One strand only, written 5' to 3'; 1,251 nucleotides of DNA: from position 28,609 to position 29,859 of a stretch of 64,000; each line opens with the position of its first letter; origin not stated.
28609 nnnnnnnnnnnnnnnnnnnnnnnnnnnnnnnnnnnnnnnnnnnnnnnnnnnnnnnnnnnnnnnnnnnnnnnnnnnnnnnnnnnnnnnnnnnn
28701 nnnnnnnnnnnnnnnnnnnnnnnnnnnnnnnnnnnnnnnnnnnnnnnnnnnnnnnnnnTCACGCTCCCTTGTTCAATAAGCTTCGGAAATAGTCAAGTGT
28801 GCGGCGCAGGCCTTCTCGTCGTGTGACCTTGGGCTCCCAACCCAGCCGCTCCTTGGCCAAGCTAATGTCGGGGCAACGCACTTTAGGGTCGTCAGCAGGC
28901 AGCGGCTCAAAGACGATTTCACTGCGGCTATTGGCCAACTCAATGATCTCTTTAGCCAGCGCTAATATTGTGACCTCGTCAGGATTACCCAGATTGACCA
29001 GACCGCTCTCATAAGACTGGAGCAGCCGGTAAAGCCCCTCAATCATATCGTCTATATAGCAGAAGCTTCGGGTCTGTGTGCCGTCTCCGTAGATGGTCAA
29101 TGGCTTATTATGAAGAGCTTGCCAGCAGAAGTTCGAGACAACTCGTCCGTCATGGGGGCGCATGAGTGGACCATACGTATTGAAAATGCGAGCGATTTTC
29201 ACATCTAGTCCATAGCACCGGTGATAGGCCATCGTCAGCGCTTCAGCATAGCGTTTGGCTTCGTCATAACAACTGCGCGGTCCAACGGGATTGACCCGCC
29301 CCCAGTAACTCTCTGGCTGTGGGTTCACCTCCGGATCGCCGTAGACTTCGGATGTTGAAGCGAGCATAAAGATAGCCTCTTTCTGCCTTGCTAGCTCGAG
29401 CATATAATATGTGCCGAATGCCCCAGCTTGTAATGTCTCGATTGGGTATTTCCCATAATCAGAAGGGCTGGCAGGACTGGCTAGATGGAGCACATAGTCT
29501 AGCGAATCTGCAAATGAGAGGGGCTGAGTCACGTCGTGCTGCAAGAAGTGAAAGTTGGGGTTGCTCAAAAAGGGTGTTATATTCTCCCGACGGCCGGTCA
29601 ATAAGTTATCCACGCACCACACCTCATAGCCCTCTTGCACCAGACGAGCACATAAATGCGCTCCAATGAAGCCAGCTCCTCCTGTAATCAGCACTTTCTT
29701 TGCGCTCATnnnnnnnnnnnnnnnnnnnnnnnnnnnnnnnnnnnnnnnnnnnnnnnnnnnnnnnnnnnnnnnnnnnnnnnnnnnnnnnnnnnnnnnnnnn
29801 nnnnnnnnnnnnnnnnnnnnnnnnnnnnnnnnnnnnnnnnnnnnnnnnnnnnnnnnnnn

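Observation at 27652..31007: UDP-xylose synthesis genes fused to an Arn-like lipid-linked sugar transfer triad: predicted polyprenyl-phosphate-pentose glycosylation system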

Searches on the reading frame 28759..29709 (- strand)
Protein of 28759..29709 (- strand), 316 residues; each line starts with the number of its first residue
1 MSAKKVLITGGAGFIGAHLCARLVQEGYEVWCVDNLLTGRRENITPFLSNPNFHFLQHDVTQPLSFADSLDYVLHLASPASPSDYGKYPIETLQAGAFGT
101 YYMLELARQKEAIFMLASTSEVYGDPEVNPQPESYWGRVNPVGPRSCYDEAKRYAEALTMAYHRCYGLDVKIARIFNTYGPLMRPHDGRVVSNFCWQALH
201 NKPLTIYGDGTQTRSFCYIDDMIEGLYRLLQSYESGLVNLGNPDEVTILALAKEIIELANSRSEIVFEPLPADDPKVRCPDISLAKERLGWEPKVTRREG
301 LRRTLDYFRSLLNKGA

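Call 3: search_protein_families(library=pfam, proteins=[window:28759-29709:-], max_evalue=0.001)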
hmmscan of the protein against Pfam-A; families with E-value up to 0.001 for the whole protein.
window:28759-29709:- (316 aa): 7 families
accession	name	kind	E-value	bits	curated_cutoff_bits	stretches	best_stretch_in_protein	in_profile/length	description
PF16363.11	GDP_Man_Dehyd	-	3.8e-52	178.2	27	1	7-304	1-332/332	GDP-mannose 4,6 dehydratase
PF01370.27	Epimerase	-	9.3e-52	176.3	20.9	1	6-237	1-232/240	NAD dependent epimerase/dehydratase family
PF01073.25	3Beta_HSD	-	3.6e-08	33.2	22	1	7-160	1-158/280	3-beta hydroxysteroid dehydrogenase/isomerase family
PF04321.23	RmlD_sub_bind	-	5.3e-08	32.7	27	1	5-264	2-236/287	RmlD substrate binding domain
PF07993.18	NAD_binding_4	-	1.4e-06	28.1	20.1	0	67-190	86-216/258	Male sterility protein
PF02719.21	Polysacc_synt_2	-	1.8e-06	27.8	20.2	0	142-262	132-250/293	Polysaccharide biosynthesis protein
PF00106.31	adh_short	-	5.8e-05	23.1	26.6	1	4-66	1-64/195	short chain dehydrogenase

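Call 4: search_protein_families(library=ncbifam, proteins=[window:28759-29709:-], max_evalue=0.001)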
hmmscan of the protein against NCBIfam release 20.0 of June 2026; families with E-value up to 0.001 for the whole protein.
window:28759-29709:- (316 aa): 26 families (the best 25 are shown)
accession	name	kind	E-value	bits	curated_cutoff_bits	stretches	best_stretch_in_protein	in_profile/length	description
TIGR01181.1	dTDP_gluc_dehyt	equivalog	5.1e-43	147.4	365.1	1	5-309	1-312/321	dTDP-glucose 4,6-dehydratase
NF008872.0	PRK11908.1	equivalog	1.9e-30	106.1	294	1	4-263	2-275/349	bifunctional UDP-4-keto-pentose/UDP-xylose synthase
TIGR04180.1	EDH_00030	hypoth_equivalog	3.4e-30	105.1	475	1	6-294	1-295/297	NAD-dependent 4,6-dehydratase LegB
NF005998.1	PRK08125.1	equivalog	8.6e-28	97.1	777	1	3-308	315-649/649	bifunctional UDP-4-amino-4-deoxy-L-arabinose formyltransferase/UDP-glucuronic acid oxidase ArnA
TIGR01179.1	galE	equivalog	1.6e-27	96.3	262.3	1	5-297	1-313/332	UDP-glucose 4-epimerase GalE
NF007582.0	PRK10217.1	equivalog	1e-25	90.6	698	1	4-308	2-331/355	dTDP-glucose 4,6-dehydratase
NF007490.0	PRK10084.1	subfamily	4.3e-24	85.2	649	1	5-308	2-334/361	dTDP-glucose 4,6-dehydratase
NF011728.1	PRK15181.1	equivalog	3.6e-23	82.1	760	1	2-308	14-337/348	Vi polysaccharide biosynthesis UDP-N-acetylglucosaminuronic acid C-4 epimerase TviC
TIGR02197.1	heptose_epim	equivalog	6.6e-19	68.2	274.6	1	6-273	1-274/316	ADP-glyceromanno-heptose 6-epimerase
NF047922.1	GDPFucSynFcl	equivalog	1.9e-14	53.8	500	1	148-308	134-301/308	GDP-L-fucose synthase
NF041015.1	UDPsulfquin_syn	equivalog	3.1e-13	49.4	575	2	188-231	236-279/384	UDP-sulfoquinovose synthase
NF007956.0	PRK10675.1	subfamily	4.6e-13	49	394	1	5-180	2-182/338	UDP-glucose 4-epimerase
NF047837.1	UDPAcbARedWbcJ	equivalog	4.8e-13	48.8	500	1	147-269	102-225/372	UDP-2-acetamido-2,6-beta-L-arabino-hexul-4-ose reductase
TIGR01472.1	gmd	equivalog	5.5e-11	42.3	415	1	5-232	2-241/342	GDP-mannose 4,6-dehydratase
TIGR02622.1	CDP_4_6_dhtase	equivalog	2.3e-10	40.1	278.45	1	3-314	4-336/352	CDP-glucose 4,6-dehydratase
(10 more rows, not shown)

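Call 6: search_solved_structures(query=window:28759-29709:-, max_evalue=1e-20, show_alignments=2)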
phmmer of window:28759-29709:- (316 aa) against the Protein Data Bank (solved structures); distinct sequences matched with E-value up to 1e-20: 57.
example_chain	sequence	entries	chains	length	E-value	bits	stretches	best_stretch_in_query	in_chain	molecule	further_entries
4gll_A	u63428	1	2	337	1.1e-105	356.9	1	3-312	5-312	UDP-glucuronic acid decarboxylase 1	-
2b69_A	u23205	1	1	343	1.2e-105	356.8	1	3-312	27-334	UDP-glucuronate decarboxylase 1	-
4m55_A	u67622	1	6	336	5.7e-105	354.6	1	3-312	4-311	UDP-glucuronic acid decarboxylase 1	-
4lk3_A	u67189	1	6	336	7.9e-105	354.1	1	3-312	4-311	UDP-glucuronic acid decarboxylase 1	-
8vr2_A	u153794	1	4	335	4.4e-43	151.2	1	2-313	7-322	NAD-dependent epimerase/dehydratase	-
4zrm_A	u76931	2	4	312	1.6e-41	146.1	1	5-312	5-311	UDP-glucose 4-epimerase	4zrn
7ys8_A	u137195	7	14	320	1.9e-39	139.2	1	5-310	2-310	UDP-glucose 4-epimerase | UDP-glucose 4-epimerase along with EC 5.1.3.2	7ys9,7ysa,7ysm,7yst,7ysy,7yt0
6bwl_A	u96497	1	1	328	4.2e-39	138.1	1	5-311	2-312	Pal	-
8rdg_A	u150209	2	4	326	8.8e-39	137.1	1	5-305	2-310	SDR family NAD(P)-dependent oxidoreductase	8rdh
8rdi_A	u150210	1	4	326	3.2e-38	135.2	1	5-305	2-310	SDR family NAD(P)-dependent oxidoreductase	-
6zl6_A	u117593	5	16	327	5.6e-36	127.9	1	5-312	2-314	Epimerase domain-containing protein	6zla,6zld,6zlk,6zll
6zlj_A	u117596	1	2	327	1.8e-35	126.2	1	5-312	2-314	Epimerase domain-containing protein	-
3icp_A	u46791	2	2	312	7.3e-35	124.2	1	5-306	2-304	NAD-dependent epimerase/dehydratase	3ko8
6pmh_A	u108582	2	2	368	1.7e-32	116.4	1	3-309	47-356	UDP-glucose 4-epimerase related protein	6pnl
2p5u_A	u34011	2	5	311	6.5e-31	111.2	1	5-310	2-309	UDP-glucose 4-epimerase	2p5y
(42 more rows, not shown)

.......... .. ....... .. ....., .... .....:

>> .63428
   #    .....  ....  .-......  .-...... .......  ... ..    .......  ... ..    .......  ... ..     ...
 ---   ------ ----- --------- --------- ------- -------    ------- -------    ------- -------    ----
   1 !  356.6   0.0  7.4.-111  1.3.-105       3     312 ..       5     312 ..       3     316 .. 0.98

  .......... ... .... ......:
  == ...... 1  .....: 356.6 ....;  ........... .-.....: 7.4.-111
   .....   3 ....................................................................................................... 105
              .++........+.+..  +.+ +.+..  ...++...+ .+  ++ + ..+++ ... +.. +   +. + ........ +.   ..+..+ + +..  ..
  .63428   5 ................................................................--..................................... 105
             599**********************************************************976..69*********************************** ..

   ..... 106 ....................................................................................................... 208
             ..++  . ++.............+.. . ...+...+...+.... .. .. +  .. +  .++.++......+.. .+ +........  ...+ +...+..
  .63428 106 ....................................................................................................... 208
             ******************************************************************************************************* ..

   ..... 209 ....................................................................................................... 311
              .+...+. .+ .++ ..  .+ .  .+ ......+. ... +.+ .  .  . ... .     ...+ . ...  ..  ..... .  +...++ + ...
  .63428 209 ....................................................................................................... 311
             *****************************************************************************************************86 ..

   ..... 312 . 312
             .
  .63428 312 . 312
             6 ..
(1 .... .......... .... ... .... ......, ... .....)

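Call 76: search_dna_similar(query=window:28759-29709:-, collection=plasmids, mode=protein, max_evalue=1e-80, max_rows=60)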
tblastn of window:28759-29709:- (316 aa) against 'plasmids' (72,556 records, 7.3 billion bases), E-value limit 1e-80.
Records with a match: 360; places in all: 480; records where one place covers at least 80% of the query: 360.
Best place of each record, by identity: <60% 360.
By first word of the organism name: Rhizobium 136; Sinorhizobium 80; Azospirillum 23; Streptomyces 12; Roseomonas 11; Burkholderia 9; Leisingera 8; Deinococcus 6; Bradyrhizobium 6; Paracoccus 6; and 45 more.
By predicted mobility (MOB-suite, as given by PLSDB): non-mobilizable 225; mobilizable 73; conjugative 62.
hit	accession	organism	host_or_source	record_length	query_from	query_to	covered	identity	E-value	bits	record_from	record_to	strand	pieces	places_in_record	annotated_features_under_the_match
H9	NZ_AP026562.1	Deinococcus aetherius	-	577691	5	314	98%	57.6%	2e-114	370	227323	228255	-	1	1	UDP-glucuronic acid decarboxylase family protein | UDP-glucose/GDP-mannose dehydrogenase family protein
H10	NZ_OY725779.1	Parabacteroides distasonis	-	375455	4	311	97%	57.9%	1e-114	371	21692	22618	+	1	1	UDP-glucuronic acid decarboxylase family protein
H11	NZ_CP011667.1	Streptomyces sp. Mg1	-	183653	5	315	98%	56.9%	2e-113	367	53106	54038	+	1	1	UDP-glucuronic acid decarboxylase family protein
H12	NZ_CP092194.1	Deinococcus sp. KNUC1210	Setaria viridis,cell ...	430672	5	310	97%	57.7%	2e-111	361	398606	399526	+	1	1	UDP-glucuronic acid decarboxylase family protein | UDP-glucose/GDP-mannose dehydrogenase family protein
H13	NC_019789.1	Deinococcus peraridilitoris DSM 19664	-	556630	6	305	95%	58.8%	4e-111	361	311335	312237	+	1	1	UDP-glucuronic acid decarboxylase family protein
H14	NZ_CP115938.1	Streptomyces goshikiensis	microorganism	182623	5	309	97%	57.7%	3e-113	367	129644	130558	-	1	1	UDP-glucuronic acid decarboxylase family protein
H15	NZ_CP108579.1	Streptomyces goshikiensis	-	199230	5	309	97%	57.7%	3e-113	367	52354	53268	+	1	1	UDP-glucuronic acid decarboxylase family protein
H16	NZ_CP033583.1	Streptomyces sp. ADI95-16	Antho dichotoma,pure culture,whole body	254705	5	309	97%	57.7%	3e-113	367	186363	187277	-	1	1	UDP-glucuronic acid decarboxylase family protein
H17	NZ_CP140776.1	Streptomyces goshikiensis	cell culture,soil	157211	5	309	97%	57.7%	3e-113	367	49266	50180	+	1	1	UDP-glucuronic acid decarboxylase family protein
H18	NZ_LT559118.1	Nonomuraea gerenzanensis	-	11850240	5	312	97%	56.8%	3e-110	358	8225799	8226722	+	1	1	none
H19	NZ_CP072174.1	Rhizobium sp. AB2/73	Phyla canescens,cell culture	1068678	2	315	99%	55.7%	3e-111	361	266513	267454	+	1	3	record has no annotation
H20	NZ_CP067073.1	Rhizobium sp. AB2/73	Phyla canescens,cell culture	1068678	2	315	99%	55.7%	3e-111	361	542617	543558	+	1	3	record has no annotation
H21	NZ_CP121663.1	Rhizobium sp. CB3090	Gliricidia sp.,cell culture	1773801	2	313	99%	55.7%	7e-111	360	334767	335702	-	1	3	record has no annotation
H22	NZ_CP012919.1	Azospirillum brasilense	Digitaria eriantha,microbe,root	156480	4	310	97%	56.6%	5e-112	363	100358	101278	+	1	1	UDP-glucuronic acid decarboxylase family protein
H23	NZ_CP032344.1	Azospirillum brasilense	soil sample,Agricultural field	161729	4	310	97%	56.6%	5e-112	363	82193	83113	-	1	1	UDP-glucuronic acid decarboxylase family protein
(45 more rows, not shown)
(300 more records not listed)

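Call 77: get_annotated_region(hit=H9, flank=9000)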
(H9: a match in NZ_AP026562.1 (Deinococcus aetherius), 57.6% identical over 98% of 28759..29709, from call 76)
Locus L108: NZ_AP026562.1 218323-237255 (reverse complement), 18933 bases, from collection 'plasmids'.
description: Deinococcus aetherius strain ST0316 plasmid pDAETH-2, complete sequence
organism: Deinococcus aetherius (NCBI taxid 200252)
taxonomy: Bacteria; Deinococcota; Deinococci; Deinococcales; Deinococcaceae; Deinococcus; Deinococcus aetherius
host: -; source: -; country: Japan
typing (MOB-suite, as given by PLSDB): non-mobilizable
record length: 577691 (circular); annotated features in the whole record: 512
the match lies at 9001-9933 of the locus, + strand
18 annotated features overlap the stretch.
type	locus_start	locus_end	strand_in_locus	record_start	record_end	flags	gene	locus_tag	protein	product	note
CDS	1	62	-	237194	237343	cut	-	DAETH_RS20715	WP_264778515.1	hypothetical protein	-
CDS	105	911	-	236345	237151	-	-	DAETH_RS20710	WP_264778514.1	hypothetical protein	-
CDS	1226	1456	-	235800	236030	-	-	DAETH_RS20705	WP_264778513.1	hypothetical protein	-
CDS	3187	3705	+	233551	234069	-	-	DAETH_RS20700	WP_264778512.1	PRC-barrel domain-containing protein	-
CDS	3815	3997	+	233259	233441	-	-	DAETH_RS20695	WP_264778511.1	hypothetical protein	-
CDS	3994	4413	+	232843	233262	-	-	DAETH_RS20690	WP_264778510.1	PRC-barrel domain-containing protein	GO:0019684 - photosynthesis, light reaction [Evidence IEA]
CDS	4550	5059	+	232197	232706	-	-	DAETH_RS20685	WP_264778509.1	fasciclin domain-containing protein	-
CDS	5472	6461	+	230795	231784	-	-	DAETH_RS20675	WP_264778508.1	AI-2E family transporter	GO:1905887 - autoinducer AI-2 transmembrane transport [Evidence IEA]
CDS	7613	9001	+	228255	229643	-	-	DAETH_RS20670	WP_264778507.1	UDP-glucose/GDP-mannose dehydrogenase family protein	-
CDS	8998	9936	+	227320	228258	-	-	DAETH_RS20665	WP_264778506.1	UDP-glucuronic acid decarboxylase family protein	-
CDS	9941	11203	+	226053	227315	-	-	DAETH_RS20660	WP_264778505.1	flippase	-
CDS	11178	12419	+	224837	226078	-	-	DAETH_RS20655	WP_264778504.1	O-antigen ligase family protein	-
CDS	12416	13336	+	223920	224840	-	-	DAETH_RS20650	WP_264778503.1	glycosyltransferase family 2 protein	-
CDS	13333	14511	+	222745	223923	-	-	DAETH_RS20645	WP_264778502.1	glycosyltransferase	-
CDS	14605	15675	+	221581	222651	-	-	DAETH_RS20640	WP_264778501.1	NAD-dependent epimerase/dehydratase family protein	-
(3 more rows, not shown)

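Call 78: get_annotated_region(hit=H11, flank=9000)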
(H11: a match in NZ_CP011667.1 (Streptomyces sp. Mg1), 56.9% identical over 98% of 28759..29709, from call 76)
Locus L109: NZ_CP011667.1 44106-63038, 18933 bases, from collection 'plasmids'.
description: Streptomyces sp. Mg1 plasmid pSMg1-3, complete sequence
organism: Streptomyces sp. Mg1 (NCBI taxid 465541)
taxonomy: Bacteria; Actinomycetota; Actinomycetes; Kitasatosporales; Streptomycetaceae; Streptomyces; Streptomyces sp. Mg1
host: -; source: -; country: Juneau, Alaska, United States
typing (MOB-suite, as given by PLSDB): non-mobilizable
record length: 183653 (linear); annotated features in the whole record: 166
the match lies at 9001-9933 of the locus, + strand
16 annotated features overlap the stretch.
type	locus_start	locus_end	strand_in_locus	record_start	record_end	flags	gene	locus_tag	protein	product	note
CDS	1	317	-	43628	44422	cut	-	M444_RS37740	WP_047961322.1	glycosyltransferase family 2 protein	-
CDS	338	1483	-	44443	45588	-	-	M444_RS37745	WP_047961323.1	beta-ketoacyl synthase N-terminal-like domain-containing protein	-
CDS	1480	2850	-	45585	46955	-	-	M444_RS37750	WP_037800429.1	class I adenylate-forming enzyme family protein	-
CDS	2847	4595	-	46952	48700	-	-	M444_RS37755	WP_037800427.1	thiamine pyrophosphate-binding protein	-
CDS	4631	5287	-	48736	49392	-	-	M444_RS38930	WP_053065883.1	hypothetical protein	-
CDS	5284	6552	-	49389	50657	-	-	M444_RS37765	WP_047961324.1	aldehyde dehydrogenase family protein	-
CDS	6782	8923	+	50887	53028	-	-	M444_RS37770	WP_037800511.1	HAD-IIIC family phosphatase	-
CDS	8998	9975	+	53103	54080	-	-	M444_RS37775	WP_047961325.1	UDP-glucuronic acid decarboxylase family protein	-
CDS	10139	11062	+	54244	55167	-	-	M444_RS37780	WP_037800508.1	GNAT family N-acetyltransferase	-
CDS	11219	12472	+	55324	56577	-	-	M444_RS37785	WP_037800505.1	ATP-grasp domain-containing protein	-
CDS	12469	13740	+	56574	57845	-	-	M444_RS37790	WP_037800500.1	ATP-grasp domain-containing protein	-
CDS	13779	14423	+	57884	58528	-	-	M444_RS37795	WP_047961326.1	serine O-acetyltransferase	GO:0006535 - cysteine biosynthetic process from serine [Evidence IEA]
CDS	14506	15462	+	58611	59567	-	-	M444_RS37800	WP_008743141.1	cysteine synthase family protein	GO:0006535 - cysteine biosynthetic process from serine [Evidence IEA]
CDS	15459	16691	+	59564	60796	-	-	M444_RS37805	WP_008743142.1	NikS protein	-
CDS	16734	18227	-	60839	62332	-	-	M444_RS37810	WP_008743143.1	MFS transporter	-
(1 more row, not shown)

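Call 79: get_annotated_region(hit=H13, flank=9000)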
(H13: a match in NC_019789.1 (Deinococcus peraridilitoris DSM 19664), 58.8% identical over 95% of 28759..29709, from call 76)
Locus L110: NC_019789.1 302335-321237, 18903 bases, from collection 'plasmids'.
description: Deinococcus peraridilitoris DSM 19664 plasmid pDEIPE01, complete sequence
organism: Deinococcus peraridilitoris DSM 19664 (NCBI taxid 937777)
taxonomy: Bacteria; Deinococcota; Deinococci; Deinococcales; Deinococcaceae; Deinococcus; Deinococcus peraridilitoris; Deinococcus peraridilitoris DSM 19664
host: -; source: -; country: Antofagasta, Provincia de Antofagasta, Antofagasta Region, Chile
typing (MOB-suite, as given by PLSDB): mobilizable; relaxase MOBP,MOBP
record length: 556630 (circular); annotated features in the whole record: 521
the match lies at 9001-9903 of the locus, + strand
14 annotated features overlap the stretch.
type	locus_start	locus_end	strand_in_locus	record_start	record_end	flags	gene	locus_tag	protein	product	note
CDS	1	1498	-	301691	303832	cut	-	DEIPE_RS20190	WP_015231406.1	hypothetical protein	-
CDS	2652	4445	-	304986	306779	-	-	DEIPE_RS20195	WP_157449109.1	hypothetical protein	-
CDS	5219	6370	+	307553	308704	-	-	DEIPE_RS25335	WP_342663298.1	Ig-like domain-containing protein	-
CDS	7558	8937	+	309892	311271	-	-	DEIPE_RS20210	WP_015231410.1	UDP-glucose/GDP-mannose dehydrogenase family protein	-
CDS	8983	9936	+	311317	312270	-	-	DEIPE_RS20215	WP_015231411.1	UDP-glucuronic acid decarboxylase family protein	-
CDS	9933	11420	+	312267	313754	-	-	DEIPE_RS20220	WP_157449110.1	lipopolysaccharide biosynthesis protein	-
CDS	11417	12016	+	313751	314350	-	-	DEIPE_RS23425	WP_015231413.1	DapH/DapD/GlmU-related protein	-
CDS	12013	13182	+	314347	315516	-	-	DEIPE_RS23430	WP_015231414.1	glycosyltransferase family 4 protein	-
CDS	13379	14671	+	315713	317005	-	-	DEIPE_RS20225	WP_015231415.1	O-antigen ligase family protein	-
CDS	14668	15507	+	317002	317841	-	-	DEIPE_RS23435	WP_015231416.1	glycosyltransferase family 2 protein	-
CDS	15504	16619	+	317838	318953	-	-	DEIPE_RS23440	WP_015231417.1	glycosyltransferase family 4 protein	-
CDS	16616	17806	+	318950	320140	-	-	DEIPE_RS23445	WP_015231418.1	glycosyltransferase family 4 protein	-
CDS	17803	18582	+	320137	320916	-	-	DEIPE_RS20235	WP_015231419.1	WecB/TagA/CpsF family glycosyltransferase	-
CDS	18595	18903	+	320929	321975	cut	gmd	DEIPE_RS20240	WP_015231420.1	GDP-mannose 4,6-dehydratase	GO:0000271 - polysaccharide biosynthetic process [Evidence IEA]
